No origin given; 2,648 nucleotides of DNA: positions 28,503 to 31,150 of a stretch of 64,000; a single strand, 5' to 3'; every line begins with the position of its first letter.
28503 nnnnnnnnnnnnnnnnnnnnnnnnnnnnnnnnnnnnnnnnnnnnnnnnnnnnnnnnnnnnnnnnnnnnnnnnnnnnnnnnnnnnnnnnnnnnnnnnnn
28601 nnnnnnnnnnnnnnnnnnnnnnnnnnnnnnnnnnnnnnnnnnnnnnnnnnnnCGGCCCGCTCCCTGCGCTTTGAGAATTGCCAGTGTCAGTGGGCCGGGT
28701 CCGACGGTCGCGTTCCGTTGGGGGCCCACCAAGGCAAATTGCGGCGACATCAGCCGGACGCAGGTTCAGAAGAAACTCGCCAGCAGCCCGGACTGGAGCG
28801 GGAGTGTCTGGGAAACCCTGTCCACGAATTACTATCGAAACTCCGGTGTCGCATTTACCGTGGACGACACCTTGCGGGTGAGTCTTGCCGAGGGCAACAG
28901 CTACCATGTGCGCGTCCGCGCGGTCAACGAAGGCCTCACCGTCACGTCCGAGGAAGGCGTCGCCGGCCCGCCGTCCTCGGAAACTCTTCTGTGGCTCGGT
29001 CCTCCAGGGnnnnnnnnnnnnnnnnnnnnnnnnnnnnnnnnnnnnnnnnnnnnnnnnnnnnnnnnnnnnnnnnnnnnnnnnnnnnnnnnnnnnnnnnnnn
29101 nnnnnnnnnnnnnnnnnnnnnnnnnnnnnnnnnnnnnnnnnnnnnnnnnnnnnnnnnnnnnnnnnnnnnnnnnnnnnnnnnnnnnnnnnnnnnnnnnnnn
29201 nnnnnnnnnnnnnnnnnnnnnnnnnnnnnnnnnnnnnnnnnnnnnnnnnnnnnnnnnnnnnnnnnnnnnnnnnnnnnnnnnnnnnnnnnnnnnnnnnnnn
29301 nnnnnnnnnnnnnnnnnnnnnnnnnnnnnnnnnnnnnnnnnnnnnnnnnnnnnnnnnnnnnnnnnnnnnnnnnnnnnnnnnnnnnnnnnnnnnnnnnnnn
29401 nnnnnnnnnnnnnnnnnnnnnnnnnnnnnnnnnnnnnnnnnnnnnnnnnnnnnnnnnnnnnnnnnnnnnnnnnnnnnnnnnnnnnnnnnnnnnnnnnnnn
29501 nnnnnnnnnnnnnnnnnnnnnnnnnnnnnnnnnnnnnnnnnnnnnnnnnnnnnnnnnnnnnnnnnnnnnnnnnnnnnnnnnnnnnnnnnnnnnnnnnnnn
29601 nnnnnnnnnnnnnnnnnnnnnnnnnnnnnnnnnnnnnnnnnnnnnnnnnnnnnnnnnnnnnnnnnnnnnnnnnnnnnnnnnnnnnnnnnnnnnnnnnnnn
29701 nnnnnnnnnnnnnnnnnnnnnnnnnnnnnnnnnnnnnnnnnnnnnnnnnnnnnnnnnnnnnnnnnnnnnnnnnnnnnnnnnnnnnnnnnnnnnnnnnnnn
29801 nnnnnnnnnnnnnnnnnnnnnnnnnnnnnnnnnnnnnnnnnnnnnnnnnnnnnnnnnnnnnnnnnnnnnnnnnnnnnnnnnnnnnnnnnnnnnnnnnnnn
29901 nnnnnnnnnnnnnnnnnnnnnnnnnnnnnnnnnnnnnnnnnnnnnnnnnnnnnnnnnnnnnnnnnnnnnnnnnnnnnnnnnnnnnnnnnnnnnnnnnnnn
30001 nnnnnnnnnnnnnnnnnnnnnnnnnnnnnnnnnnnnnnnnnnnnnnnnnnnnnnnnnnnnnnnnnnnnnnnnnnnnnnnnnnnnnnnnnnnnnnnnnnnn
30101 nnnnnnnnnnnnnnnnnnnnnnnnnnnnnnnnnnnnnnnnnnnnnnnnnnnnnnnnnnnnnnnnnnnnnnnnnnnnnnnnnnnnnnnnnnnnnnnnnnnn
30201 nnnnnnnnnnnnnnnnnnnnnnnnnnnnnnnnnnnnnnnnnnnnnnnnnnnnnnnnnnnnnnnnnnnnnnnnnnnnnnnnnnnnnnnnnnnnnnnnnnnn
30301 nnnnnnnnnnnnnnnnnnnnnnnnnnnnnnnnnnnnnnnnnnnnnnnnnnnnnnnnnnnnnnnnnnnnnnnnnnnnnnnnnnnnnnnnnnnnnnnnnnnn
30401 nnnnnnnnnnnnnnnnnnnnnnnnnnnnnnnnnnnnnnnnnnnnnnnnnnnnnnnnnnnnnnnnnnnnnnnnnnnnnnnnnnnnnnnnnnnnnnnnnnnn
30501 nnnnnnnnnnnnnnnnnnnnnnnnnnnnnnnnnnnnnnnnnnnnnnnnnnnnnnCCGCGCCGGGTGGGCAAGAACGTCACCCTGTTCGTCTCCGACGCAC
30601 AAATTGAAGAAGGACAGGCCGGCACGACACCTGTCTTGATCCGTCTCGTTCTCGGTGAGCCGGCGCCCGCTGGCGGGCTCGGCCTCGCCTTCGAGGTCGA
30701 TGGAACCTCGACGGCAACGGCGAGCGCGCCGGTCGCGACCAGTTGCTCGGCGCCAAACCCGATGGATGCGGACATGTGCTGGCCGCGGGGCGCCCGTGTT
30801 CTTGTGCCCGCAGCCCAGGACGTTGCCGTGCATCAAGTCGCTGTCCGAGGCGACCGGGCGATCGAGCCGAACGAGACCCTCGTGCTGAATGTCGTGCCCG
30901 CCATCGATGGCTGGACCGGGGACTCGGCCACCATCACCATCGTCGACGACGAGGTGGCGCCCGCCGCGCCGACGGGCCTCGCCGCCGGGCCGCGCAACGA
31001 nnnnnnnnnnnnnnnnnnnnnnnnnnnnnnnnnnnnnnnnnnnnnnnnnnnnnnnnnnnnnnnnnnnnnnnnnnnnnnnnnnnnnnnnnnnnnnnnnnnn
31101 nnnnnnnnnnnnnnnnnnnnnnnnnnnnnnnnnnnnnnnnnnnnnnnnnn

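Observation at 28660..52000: Recurrent ~115-aa 'two-cysteine' module (PC(K/A)V...(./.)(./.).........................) occurring six times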

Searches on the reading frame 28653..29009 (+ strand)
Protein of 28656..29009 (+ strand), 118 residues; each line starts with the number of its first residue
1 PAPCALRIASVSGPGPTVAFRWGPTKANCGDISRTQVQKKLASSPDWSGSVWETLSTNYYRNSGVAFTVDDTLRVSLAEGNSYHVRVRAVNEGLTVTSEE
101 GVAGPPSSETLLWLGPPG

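Call 9: search_protein_families(library=pfam, max_evalue=10, proteins=[window:28656-29009:+])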
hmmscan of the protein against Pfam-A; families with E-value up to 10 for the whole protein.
window:28656-29009:+ (118 aa): 2 families
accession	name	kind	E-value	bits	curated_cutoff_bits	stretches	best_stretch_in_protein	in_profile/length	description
PF00041.27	fn3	-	0.0081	16.8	25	1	17-93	15-72/84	Fibronectin type III domain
PF16252.10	DUF4908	-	0.19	11.7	25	1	70-111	178-219/223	Domain of unknown function (DUF4908)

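Call 15: find_homologous_proteins(query=A1, max_evalue=0.001)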
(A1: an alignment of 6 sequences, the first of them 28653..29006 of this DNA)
Query A1 (6 sequences): 1786 candidates shared short words with the query, none scored E <= 0.001.

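Call 20: predict_structure(alignment_id=A1)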
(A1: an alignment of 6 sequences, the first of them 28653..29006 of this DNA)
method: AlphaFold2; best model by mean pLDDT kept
length: 118 residues; sequences in the alignment: 6
mean_pLDDT: 80.2   pTM: 0.73
mean pLDDT of the five models: 80.2, 79.6, 76.6, 69.8, 67.4
residues with pLDDT >= 90: 15; 70-90: 85; 50-70: 13; < 50: 5
segments of 3 or more residues with pLDDT < 50: 96-100
pLDDT, mean of each block of 10 residues (from residue 1): 78 79 82 87 90 82 81 81 90 57 77 78
secondary structure, 60 per line:
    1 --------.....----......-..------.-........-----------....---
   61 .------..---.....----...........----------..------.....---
elements in order: E9-13 E18-23 E35-42 E54-57 E73-77 E82-92 E111-115

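Call 23: fold_search(model_id=the predicted structure, library=pdb)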
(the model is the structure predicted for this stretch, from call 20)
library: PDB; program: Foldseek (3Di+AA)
matches with E <= 10: 1785; with E <= 0.001: 66
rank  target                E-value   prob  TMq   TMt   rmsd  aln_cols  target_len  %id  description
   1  2ic2_B                1.2e-04  1.00  0.50  0.51   5.4       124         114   19  Crystal Structure of the First FNIII Domain of Ihog (released 2006-10-24)
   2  6pol_C                1.3e-04  1.00  0.48  0.54   5.5       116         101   17  Crystal structure of the human NELL1 EGF1-3-Robo3 FN1 complex (released 2020-05-06)
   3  6pol_A                1.4e-04  1.00  0.48  0.54   5.6       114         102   17  Crystal structure of the human NELL1 EGF1-3-Robo3 FN1 complex (released 2020-05-06)
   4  5fm5_M                1.5e-04  1.00  0.57  0.55   5.9       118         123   21  Crystal structure of the myomesin:obscurin-like-1 complex (released 2016-11-23)
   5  3n1f_C                2.3e-04  1.00  0.61  0.75   3.8       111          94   13  Crystal Structure of IhhN bound to CDOFn3 (released 2010-06-02)
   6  4urt_B                2.3e-04  1.00  0.60  0.37   4.9       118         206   22  The crystal structure of a fragment of netrin-1 in complex with FN5- FN6 of DCC (released 2014-09-10)
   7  4bqb_D                2.3e-04  1.00  0.60  0.37   4.9       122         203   16  Crystal structure of the FN5 and FN6 domains of NEO1, form 2 (released 2013-06-12)
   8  6pol_E                2.4e-04  1.00  0.47  0.54   5.1       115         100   16  Crystal structure of the human NELL1 EGF1-3-Robo3 FN1 complex (released 2020-05-06)
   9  1x4z_MODEL_1_A        2.7e-04  1.00  0.60  0.59   4.8       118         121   19  Solution structure of the 2nd fibronectin type III domain from mouse biregional cell adhesion molecule-related (released 2005-11-15)
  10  4bqb_C                2.7e-04  1.00  0.58  0.37   5.3       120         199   15  Crystal structure of the FN5 and FN6 domains of NEO1, form 2 (released 2013-06-12)
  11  6pog_A                2.7e-04  1.00  0.49  0.55   5.1       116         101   18  Crystal structure of the NELL2 EGF1-6-Robo3 FN1 complex (released 2020-05-06)
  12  8bxr                  2.8e-04  1.00  0.61  0.26   4.3       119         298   20  Titin FnIII-domain I109-I111 (I/A4-A/A6) from the MIR region (released 2023-02-15)
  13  1cfb_A                3.1e-04  1.00  0.62  0.38   4.8       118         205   19  CRYSTAL STRUCTURE OF TANDEM TYPE III FIBRONECTIN DOMAINS FROM DROSOPHILA NEUROGLIAN AT 2.0 ANGSTROMS (released 1994-11-30)
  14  2haz                  3.3e-04  1.00  0.56  0.62   5.6       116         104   18  Crystal structure of the first fibronectin domain of human NCAM1 (released 2006-10-03)
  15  7y5r                  3.5e-04  1.00  0.66  0.73   4.0       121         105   21  Crystal structure of sDscam FNIII2 domain, isoform alpha7 (released 2023-05-24)
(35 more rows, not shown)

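Call 25: search_protein_representatives(alignment_id=A1)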
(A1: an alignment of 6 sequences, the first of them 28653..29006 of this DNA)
Query: 6 sequences, 124 profile positions. Proteins with E-value up to 0.001 (for the whole library): 880; up to 1e-10: 181; up to 1e-30: 25. The best 150 are listed.
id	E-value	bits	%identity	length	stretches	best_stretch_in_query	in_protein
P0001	1.5e-84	296.2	-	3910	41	83-124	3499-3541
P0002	1.7e-80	283.1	-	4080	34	68-122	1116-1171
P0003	1.2e-73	261.0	-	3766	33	78-120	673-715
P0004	9.6e-68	241.9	-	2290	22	28-123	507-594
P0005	4.4e-66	236.5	-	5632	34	58-122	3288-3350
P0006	1.5e-64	231.6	-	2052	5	2-124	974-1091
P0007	4.1e-58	210.8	-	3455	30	28-123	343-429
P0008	1.3e-52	193.0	-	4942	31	39-124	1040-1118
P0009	5.4e-48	178.1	-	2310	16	76-124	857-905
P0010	8.3e-47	174.3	-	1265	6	4-124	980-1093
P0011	4.0e-46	172.1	-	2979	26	34-120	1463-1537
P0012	2.4e-45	169.5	-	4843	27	39-120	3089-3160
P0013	1.1e-44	167.4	-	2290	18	39-123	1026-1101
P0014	1.2e-43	164.0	-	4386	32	27-110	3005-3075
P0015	3.2e-42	159.5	-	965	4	2-124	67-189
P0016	7.0e-42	158.4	-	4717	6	2-124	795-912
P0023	1.8e-32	127.9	-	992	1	3-124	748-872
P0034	5.1e-25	103.9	-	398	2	24-124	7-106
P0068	7.6e-18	80.7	-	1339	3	26-119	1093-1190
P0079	7.6e-17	77.5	-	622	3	4-124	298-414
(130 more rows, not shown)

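Call 38: list_cluster_members(proteins=[P0006, P0010, P0015, P0016, P0023, P0068, P0079, P0034])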
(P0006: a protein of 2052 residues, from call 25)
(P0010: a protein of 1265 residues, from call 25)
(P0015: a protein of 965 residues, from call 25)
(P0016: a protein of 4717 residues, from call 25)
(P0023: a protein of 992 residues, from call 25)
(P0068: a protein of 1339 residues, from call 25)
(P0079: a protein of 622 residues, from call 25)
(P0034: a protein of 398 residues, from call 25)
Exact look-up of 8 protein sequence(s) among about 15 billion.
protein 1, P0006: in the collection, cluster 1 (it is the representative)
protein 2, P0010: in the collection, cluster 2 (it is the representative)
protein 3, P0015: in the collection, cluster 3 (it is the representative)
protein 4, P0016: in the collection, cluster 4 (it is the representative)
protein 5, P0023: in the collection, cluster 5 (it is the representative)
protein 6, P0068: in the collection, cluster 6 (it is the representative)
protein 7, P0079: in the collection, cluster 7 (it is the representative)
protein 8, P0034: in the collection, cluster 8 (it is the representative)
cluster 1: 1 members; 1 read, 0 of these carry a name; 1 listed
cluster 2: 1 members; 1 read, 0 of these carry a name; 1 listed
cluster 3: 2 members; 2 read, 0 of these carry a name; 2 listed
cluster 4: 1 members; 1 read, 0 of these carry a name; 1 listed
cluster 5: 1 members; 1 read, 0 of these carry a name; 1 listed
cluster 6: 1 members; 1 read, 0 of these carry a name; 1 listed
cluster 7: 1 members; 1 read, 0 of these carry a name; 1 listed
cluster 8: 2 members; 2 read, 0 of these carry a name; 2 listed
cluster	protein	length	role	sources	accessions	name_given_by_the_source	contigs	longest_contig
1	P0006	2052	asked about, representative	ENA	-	-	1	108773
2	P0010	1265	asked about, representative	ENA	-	-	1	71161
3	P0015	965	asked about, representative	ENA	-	-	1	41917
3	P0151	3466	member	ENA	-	-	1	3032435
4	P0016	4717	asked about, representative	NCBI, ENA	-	-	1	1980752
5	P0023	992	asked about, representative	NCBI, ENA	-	-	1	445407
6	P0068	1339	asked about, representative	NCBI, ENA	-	-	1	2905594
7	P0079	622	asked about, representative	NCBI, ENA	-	-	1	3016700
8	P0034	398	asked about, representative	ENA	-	-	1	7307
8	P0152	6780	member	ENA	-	-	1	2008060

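Call 39: find_encoding_contigs(protein=P0016, flank=3000, max_places=2)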
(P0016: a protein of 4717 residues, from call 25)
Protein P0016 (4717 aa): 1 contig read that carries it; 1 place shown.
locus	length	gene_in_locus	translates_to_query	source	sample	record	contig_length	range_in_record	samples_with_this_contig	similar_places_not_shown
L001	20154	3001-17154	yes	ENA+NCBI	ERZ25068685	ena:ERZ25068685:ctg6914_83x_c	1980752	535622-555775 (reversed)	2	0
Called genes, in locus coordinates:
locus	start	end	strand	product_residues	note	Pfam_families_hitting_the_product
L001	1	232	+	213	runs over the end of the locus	PF13022:HTH_Tnp_1_2 (faint), PF00440:TetR_N, PF17935:TetR_C_27 (faint), PF17932:TetR_C_24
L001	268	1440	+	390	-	PF00155:Aminotran_1_2, PF00266:Aminotran_5 (weak)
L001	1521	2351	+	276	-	PF01435:Peptidase_M48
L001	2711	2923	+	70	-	-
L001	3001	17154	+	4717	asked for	PF00041:fn3, PF03160:Calx-beta, PF00041:fn3, PF00041:fn3, PF22352:K319L-like_PKD, PF00041:fn3, PF00041:fn3, PF00041:fn3, +26 more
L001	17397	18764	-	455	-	PF00989:PAS (weak), PF12860:PAS_7 (weak), PF00512:HisKA, PF02518:HATPase_c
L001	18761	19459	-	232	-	PF00072:Response_reg, PF00486:Trans_reg_C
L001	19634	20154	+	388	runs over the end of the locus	PF07396:Porin_O_P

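Call 41: find_encoding_contigs(protein=P0152, flank=10000, max_places=2)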
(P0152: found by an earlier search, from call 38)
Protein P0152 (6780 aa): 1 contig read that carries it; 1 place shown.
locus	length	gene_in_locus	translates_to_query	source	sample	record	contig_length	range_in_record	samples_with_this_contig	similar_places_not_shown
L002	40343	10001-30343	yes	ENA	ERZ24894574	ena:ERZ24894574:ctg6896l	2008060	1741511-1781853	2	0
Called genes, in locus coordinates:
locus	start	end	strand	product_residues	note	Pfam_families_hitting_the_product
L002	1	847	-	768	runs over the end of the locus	PF00012:HSP70, PF06723:MreB_Mbl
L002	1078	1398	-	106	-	PF11691:DUF3288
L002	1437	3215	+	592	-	PF00664:ABC_membrane, PF02463:SMC_N (faint), PF00005:ABC_tran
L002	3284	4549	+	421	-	PF03453:MoeA_N, PF00994:MoCF_biosynth, PF03454:MoeA_C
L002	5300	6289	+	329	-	PF13439:Glyco_transf_4, PF13579:Glyco_trans_4_4, PF20706:GT4-conflict, PF00534:Glycos_transf_1, PF13692:Glyco_trans_1_4, PF13524:Glyco_trans_1_2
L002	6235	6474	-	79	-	-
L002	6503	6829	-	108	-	PF01442:Apolipoprotein (faint)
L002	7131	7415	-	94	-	-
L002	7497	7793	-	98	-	-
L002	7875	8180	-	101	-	-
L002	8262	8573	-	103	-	-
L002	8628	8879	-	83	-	-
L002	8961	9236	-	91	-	-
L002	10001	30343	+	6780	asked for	PF00041:fn3, PF00041:fn3, PF00041:fn3, PF03160:Calx-beta, PF00801:PKD, PF03160:Calx-beta, PF22352:K319L-like_PKD, PF00041:fn3, +78 more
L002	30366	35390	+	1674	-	PF03160:Calx-beta, PF05345:He_PIG, PF17963:Big_9, PF22352:K319L-like_PKD, PF03160:Calx-beta, PF03160:Calx-beta, PF00801:PKD, PF05345:He_PIG, +18 more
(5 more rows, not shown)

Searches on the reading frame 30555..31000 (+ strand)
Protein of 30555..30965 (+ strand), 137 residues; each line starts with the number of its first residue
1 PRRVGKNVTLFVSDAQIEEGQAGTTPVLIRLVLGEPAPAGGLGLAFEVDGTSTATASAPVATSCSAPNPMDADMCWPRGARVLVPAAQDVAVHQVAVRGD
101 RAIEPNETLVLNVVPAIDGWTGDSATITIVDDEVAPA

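Call 9: search_protein_families(library=pfam, max_evalue=10, proteins=[window:30600-31000:+])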
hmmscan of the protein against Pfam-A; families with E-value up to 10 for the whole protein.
window:30600-31000:+ (133 aa): 0 families

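Call 50: search_protein_families(library=pfam, max_evalue=0.01, proteins=[window:30555-30965:+])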
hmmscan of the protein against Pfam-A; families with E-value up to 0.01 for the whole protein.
window:30555-30965:+ (137 aa): 0 families
